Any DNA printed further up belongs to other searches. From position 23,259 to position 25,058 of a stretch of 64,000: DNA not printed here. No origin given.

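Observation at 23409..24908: Catalytic-subunit homolog appears to lack the N-terminal Ni-ligating CxxC (Ehr-type) while keeping a conserved GHATAY neighbourhood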

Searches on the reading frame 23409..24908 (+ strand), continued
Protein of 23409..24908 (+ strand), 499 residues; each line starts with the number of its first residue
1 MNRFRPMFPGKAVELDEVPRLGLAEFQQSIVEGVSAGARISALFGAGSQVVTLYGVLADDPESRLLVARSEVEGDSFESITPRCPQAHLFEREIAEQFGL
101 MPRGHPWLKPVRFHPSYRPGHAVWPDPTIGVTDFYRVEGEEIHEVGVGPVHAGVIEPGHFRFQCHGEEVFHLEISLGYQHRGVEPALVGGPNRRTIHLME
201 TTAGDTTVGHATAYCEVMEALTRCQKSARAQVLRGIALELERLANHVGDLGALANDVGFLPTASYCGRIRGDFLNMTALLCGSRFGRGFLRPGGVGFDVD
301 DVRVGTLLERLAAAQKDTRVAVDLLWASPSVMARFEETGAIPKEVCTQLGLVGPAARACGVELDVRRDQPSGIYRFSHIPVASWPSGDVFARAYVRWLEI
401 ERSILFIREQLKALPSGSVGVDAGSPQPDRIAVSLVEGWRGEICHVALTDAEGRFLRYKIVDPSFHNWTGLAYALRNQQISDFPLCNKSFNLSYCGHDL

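Call 60: find_homologous_proteins(query=L041:10001-11506:+, max_evalue=1e-50)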
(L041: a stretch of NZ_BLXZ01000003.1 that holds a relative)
Query L041:10001-11506:+ (502 aa): 8000 proteins with E <= 1e-50 among 8000 candidates; the best 120 are listed.
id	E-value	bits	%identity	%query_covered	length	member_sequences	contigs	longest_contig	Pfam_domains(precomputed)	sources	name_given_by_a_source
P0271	0.0e+0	1158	100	100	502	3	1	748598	PF00329.26,PF00346.25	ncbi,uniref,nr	ncbi:hydrogenase [Geomonas limicola]|uniref:Hydrogenase n=1 Tax=Geomonas limicola TaxID=2740186 RepI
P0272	0.0e+0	1019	87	100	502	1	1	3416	PF00329.26,PF00346.25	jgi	-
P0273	1.7e-283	959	82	99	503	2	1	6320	PF00329.26,PF00346.25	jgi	jgi:Ni,Fe-hydrogenase III large subunit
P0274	2.1e-266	903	77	100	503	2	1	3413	PF00329.26,PF00346.25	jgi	jgi:Ni,Fe-hydrogenase III large subunit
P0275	3.7e-265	899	77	100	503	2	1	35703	PF00329.26,PF00346.25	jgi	-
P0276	9.6e-265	897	77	100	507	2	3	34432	PF00329.26,PF00346.25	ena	-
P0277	3.0e-264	896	77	100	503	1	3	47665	PF00329.26,PF00346.25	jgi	jgi:Ni,Fe-hydrogenase III large subunit/NADH:ubiquinone oxidoreductase subunit C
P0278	3.5e-263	892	77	100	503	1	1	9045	PF00329.26,PF00346.25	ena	-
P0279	4.6e-263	892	76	100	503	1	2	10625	PF00329.26,PF00346.25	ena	-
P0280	9.2e-262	887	76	100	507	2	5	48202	PF00329.26,PF00346.25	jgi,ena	-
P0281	2.1e-261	886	76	100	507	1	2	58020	PF00329.26,PF00346.25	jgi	jgi:Ni,Fe-hydrogenase III large subunit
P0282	2.8e-261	886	76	100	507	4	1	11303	PF00329.26,PF00346.25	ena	-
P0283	7.3e-261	884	75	100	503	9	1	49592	PF00329.26,PF00346.25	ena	-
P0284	9.4e-260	881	76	100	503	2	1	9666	PF00329.26,PF00346.25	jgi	jgi:Ni,Fe-hydrogenase III large subunit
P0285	1.3e-259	880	75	100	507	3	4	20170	PF00329.26,PF00346.25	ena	-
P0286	1.5e-258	877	75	100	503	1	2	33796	PF00329.26,PF00346.25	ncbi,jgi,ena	ncbi:MAG TPA: NADH-quinone oxidoreductase subunit C [Geomonas sp.]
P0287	6.2e-255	865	75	99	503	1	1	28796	PF00329.26,PF00346.25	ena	-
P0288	1.4e-254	864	73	100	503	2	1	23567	PF00329.26,PF00346.25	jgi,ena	-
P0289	8.2e-254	861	74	99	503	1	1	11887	PF00329.26,PF00346.25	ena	-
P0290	2.0e-253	860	74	100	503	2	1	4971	PF00329.26,PF00346.25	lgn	-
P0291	3.0e-253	859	74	100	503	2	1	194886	PF00329.26,PF00346.25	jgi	-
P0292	4.7e-253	859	74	99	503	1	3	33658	PF00329.26,PF00346.25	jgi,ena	-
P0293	1.9e-252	857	74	99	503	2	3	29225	PF00329.26,PF00346.25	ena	-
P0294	2.2e-252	857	74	99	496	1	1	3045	PF00329.26,PF00346.25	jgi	jgi:Ni,Fe-hydrogenase III large subunit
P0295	7.3e-252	855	73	100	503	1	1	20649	PF00329.26,PF00346.25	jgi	jgi:Ni,Fe-hydrogenase III large subunit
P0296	4.3e-251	852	73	99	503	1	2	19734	PF00329.26,PF00346.25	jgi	jgi:Ni,Fe-hydrogenase III large subunit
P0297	9.6e-251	851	73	100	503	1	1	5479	PF00329.26,PF00346.25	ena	-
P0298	3.7e-250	849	73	99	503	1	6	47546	PF00329.26,PF00346.25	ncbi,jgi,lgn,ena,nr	ncbi:MAG: hydrogenase [Geobacteraceae bacterium GWC2_58_44]|nr:MAG: hydrogenase [Geobacteraceae bact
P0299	1.5e-249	847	73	99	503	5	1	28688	PF00329.26,PF00346.25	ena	-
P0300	1.6e-249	847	74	99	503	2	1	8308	PF00329.26,PF00346.25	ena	-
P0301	2.1e-249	847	73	99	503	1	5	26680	PF00329.26,PF00346.25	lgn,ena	-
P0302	2.4e-249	847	73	99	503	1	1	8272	PF00329.26,PF00346.25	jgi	jgi:Ni,Fe-hydrogenase III large subunit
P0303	4.2e-249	846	74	99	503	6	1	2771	PF00329.26,PF00346.25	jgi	-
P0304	6.1e-249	845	73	99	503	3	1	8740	PF00329.26,PF00346.25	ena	-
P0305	1.2e-248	844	73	99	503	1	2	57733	PF00346.25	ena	-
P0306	1.4e-248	844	72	100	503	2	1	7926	PF00329.26,PF00346.25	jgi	jgi:Ni,Fe-hydrogenase III large subunit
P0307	2.5e-248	843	73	100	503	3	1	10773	PF00329.26,PF00346.25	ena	-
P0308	5.3e-248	842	72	100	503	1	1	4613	PF00329.26,PF00346.25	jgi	jgi:Ni,Fe-hydrogenase III large subunit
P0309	6.4e-247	838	73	99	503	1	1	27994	PF00329.26,PF00346.25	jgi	-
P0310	3.4e-246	836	72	99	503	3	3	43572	PF00329.26,PF00346.25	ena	-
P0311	6.5e-246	835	72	99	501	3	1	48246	PF00329.26,PF00346.25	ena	-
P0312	6.7e-246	835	73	99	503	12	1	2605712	PF00346.25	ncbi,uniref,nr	ncbi:hydrogenase large subunit [Geomonas agri]|uniref:hydrogenase large subunit n=1 Tax=Geomonas agr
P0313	1.5e-245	834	72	100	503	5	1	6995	PF00329.26,PF00346.25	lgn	-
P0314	1.4e-244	831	72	100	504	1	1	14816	PF00329.26,PF00346.25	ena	-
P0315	2.3e-244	830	73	99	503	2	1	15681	PF00329.26,PF00346.25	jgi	jgi:Ni,Fe-hydrogenase III large subunit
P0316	8.2e-244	828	71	99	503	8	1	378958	PF00329.26,PF00346.25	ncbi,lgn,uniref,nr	ncbi:hydrogenase large subunit [Citrifermentans bremense]|uniref:hydrogenase large subunit n=1 Tax=C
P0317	8.2e-244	828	72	99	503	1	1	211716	PF00329.26,PF00346.25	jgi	jgi:Ni,Fe-hydrogenase III large subunit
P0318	3.1e-243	826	73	99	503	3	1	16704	PF00329.26,PF00346.25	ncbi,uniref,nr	ncbi:NADH-quinone oxidoreductase subunit C [Geomonas sp.]|uniref:hydrogenase large subunit n=1 Tax=G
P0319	3.2e-243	826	71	100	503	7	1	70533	PF00329.26,PF00346.25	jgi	jgi:Ni,Fe-hydrogenase III large subunit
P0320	5.9e-243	825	72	100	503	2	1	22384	PF00329.26,PF00346.25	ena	-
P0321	7.7e-241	818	71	99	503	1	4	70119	PF00329.26,PF00346.25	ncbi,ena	-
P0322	9.7e-240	815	71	100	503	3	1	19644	PF00329.26,PF00346.25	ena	-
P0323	2.9e-238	810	70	99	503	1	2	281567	PF00329.26,PF00346.25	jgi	jgi:Ni,Fe-hydrogenase III large subunit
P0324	7.8e-237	805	68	100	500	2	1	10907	PF00329.26,PF00346.25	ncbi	ncbi:MAG: NADH-quinone oxidoreductase subunit C [Geobacteraceae bacterium]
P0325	5.5e-236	802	69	100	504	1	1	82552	PF00329.26,PF00346.25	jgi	-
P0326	2.4e-235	800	70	99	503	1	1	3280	PF00346.25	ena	-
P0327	6.0e-234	796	70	99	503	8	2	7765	PF00346.25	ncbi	-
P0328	6.4e-233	792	70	99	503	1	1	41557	PF00329.26,PF00346.25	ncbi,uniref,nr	ncbi:hydrogenase large subunit [Geomesophilobacter sediminis]|uniref:NADH-quinone oxidoreductase sub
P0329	7.6e-232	789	67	98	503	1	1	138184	PF00329.26,PF00346.25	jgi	jgi:Ni,Fe-hydrogenase III large subunit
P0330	2.0e-231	787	67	100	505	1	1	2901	PF00329.26,PF00346.25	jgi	-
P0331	3.4e-231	787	68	100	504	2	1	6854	PF00329.26,PF00346.25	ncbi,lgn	-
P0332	5.0e-231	786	67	100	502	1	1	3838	PF00329.26,PF00346.25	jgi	jgi:Ni,Fe-hydrogenase III large subunit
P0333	5.9e-231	786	69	100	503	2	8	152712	PF00329.26,PF00346.25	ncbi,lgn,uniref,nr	ncbi:NADH-quinone oxidoreductase subunit C [Geomonas sp. Red32]|uniref:hydrogenase large subunit n=1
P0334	4.1e-229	780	67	99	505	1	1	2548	PF00329.26,PF00346.25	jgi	jgi:Ni,Fe-hydrogenase III large subunit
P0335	1.4e-228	778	66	100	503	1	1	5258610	PF00329.26,PF00346.25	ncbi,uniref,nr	ncbi:NADH-quinone oxidoreductase subunit C [Geomonas sp. RF6]|uniref:hydrogenase large subunit n=1 T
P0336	7.0e-228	776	67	99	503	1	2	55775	PF00329.26,PF00346.25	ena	-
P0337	1.8e-227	774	73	93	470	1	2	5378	PF00329.26,PF00346.25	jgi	jgi:Ni,Fe-hydrogenase III large subunit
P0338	2.0e-227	774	67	99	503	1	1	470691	PF00329.26,PF00346.25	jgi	jgi:Ni,Fe-hydrogenase III large subunit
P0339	2.5e-227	774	67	99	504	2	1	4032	PF00329.26,PF00346.25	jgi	jgi:Ni,Fe-hydrogenase III large subunit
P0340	6.2e-227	773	66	100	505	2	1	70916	PF00329.26,PF00346.25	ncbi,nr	ncbi:MAG: NADH-quinone oxidoreductase subunit C [Nitrospirae bacterium]|nr:NADH-quinone oxidoreducta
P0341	6.4e-225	766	66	99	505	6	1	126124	PF00329.26,PF00346.25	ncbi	-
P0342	2.0e-224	764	68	99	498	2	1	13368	PF00329.26,PF00346.25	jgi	jgi:Ni,Fe-hydrogenase III large subunit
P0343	5.4e-224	763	66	99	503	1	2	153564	PF00329.26,PF00346.25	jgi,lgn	-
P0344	1.2e-223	762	66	99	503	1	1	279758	PF00329.26,PF00346.25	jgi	-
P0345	5.4e-223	760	66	99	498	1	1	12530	PF00329.26,PF00346.25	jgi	jgi:Ni,Fe-hydrogenase III large subunit/NADH:ubiquinone oxidoreductase subunit C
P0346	1.6e-222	758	66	99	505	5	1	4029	PF00346.25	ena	-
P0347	2.5e-222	757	67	99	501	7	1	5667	PF00329.26,PF00346.25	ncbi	-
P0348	2.9e-222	757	68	99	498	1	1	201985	PF00329.26,PF00346.25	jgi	jgi:Ni,Fe-hydrogenase III large subunit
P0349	1.0e-221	755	66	100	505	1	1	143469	PF00329.26,PF00346.25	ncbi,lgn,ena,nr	ncbi:MAG: NADH-ubiquinone oxidoreductase subunit [Geobacteraceae bacterium]|nr:MAG: NADH-ubiquinone 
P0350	1.1e-221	755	67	99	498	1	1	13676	PF00329.26,PF00346.25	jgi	jgi:Ni,Fe-hydrogenase III large subunit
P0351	3.3e-221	754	67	99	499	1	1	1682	PF00329.26,PF00346.25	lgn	-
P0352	4.0e-221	753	67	100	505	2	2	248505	PF00346.25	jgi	jgi:Ni,Fe-hydrogenase III large subunit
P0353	2.6e-220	751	66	99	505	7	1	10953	PF00346.25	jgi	-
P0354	5.8e-220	750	66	99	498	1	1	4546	PF00329.26,PF00346.25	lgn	-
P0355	6.1e-220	749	66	99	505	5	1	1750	PF00346.25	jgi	jgi:Ni,Fe-hydrogenase III large subunit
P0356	8.1e-220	749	66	99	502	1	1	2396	PF00329.26,PF00346.25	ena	-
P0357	1.3e-219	748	66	99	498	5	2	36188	PF00329.26,PF00346.25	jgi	-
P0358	1.7e-219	748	66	99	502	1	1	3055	PF00346.25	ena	-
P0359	4.6e-219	747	66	99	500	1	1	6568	PF00329.26,PF00346.25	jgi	jgi:Ni,Fe-hydrogenase III large subunit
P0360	5.5e-219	746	67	99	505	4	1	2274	PF00346.25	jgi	jgi:Ni,Fe-hydrogenase III large subunit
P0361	5.7e-219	746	65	99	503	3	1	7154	PF00329.26,PF00346.25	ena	-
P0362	7.6e-219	746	66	100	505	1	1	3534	PF00329.26,PF00346.25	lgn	-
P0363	8.4e-219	746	65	99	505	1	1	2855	PF00329.26,PF00346.25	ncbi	-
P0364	1.1e-218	745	65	99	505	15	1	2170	PF00346.25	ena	-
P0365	1.9e-218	745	66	99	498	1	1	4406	PF00329.26,PF00346.25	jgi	jgi:Ni,Fe-hydrogenase III large subunit/NADH:ubiquinone oxidoreductase subunit C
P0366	2.4e-218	744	66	99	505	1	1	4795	PF00346.25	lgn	-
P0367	2.7e-218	744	65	99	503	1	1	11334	PF00329.26,PF00346.25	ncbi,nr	ncbi:MAG: NADH-quinone oxidoreductase subunit C [Geobacteraceae bacterium]|nr:NADH-quinone oxidoredu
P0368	2.8e-218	744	64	100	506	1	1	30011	PF00329.26,PF00346.25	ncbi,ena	-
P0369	4.4e-218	743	66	99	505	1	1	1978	PF00346.25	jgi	jgi:Ni,Fe-hydrogenase III large subunit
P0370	4.5e-218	743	66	100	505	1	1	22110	PF00346.25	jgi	jgi:Ni,Fe-hydrogenase III large subunit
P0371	5.5e-218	743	64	99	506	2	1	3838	PF00329.26,PF00346.25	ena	-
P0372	5.8e-218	743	66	100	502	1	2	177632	PF00329.26,PF00346.25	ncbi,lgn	-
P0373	6.3e-218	743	65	99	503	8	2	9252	PF00329.26,PF00346.25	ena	-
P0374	6.5e-218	743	65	99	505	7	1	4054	PF00346.25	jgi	-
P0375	8.9e-218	742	66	98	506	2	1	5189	PF00346.25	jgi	jgi:Ni,Fe-hydrogenase III large subunit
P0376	9.5e-218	742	65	99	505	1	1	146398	PF00346.25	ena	-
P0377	1.0e-217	742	65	99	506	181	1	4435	PF00346.25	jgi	jgi:Ni,Fe-hydrogenase III large subunit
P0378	1.7e-217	741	65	99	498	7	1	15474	PF00329.26,PF00346.25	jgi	jgi:Ni,Fe-hydrogenase III large subunit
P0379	2.9e-217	741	64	99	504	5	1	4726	PF00346.25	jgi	jgi:Ni,Fe-hydrogenase III large subunit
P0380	3.3e-217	740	65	100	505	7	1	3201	PF00346.25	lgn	-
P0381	3.6e-217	740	65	99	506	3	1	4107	PF00346.25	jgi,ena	-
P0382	4.7e-217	740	65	99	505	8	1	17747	PF00346.25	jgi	jgi:Ni,Fe-hydrogenase III large subunit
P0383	6.4e-217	740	64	99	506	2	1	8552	PF00346.25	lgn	-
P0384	6.5e-217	739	64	99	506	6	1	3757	PF00346.25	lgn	-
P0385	8.2e-217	739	65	99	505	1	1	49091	PF00329.26,PF00346.25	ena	-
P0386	8.2e-217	739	65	99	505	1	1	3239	PF00346.25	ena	-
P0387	9.1e-217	739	65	99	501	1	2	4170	PF00329.26,PF00346.25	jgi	-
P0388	1.4e-216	738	64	99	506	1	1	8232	PF00346.25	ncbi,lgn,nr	ncbi:MAG: hydrogenase [Desulfuromonadales bacterium]|nr:hydrogenase [Desulfuromonadales bacterium]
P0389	2.6e-216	737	66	99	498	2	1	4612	PF00329.26,PF00346.25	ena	-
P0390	2.6e-216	737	65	99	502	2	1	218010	PF00329.26,PF00346.25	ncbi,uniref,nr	ncbi:hydrogenase large subunit [Pelotalea chapellei]|uniref:NADH-quinone oxidoreductase subunit C n=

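Call 65: search_protein_families(library=pfam, proteins=[L080:12059-14005:+, L079:2528-4363:+, L067:2198-4225:+, L007:11510-12718:+, L072:7465-9150:+], max_evalue=0.00001)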
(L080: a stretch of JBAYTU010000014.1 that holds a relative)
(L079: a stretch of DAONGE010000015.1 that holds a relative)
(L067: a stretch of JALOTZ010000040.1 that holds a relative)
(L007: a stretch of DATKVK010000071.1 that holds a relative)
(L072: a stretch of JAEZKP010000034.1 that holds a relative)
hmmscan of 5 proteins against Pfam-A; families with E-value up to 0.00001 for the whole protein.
L080:12059-14005:+ (649 aa): 2 families
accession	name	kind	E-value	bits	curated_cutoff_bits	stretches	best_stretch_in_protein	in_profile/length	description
PF00916.26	Sulfate_transp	-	1.8e-72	244.6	23.2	1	106-483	2-380/380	Sulfate permease family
PF01740.26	STAS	-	3.2e-11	43.4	22.6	1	539-635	7-102/106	STAS domain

L079:2528-4363:+ (612 aa): 2 families
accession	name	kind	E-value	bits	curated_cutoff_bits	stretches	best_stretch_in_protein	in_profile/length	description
PF00916.26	Sulfate_transp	-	6e-82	275.8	23.2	1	81-443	1-379/380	Sulfate permease family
PF01740.26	STAS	-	5.5e-14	52.3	22.6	1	501-601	6-105/106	STAS domain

L067:2198-4225:+ (676 aa): 2 families
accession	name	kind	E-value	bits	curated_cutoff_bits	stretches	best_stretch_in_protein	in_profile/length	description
PF00916.26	Sulfate_transp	-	3.5e-91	306.2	23.2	1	87-450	1-379/380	Sulfate permease family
PF01740.26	STAS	-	2.5e-16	59.8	22.6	1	506-604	6-103/106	STAS domain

L007:11510-12718:+ (403 aa): 2 families
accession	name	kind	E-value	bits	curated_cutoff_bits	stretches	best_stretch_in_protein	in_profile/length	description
PF00589.27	Phage_integrase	-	3.4e-40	138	27.1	1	232-391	3-170/172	Phage integrase family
PF13495.12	Phage_int_SAM_4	-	6e-17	62.3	27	1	138-206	4-73/85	Phage integrase, N-terminal SAM-like domain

L072:7465-9150:+ (562 aa): 3 families
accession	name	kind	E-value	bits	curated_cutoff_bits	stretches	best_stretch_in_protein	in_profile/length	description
PF00069.31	Pkinase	-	2.2e-49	168.7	31.7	1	52-313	3-254/263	Protein kinase domain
PF07714.23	PK_Tyr_Ser-Thr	-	6.8e-28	98.1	23.1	1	52-309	3-251/258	Protein tyrosine and serine/threonine kinase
PF01636.29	APH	-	3.6e-06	27.4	23.2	0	178-206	168-197/239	Phosphotransferase enzyme family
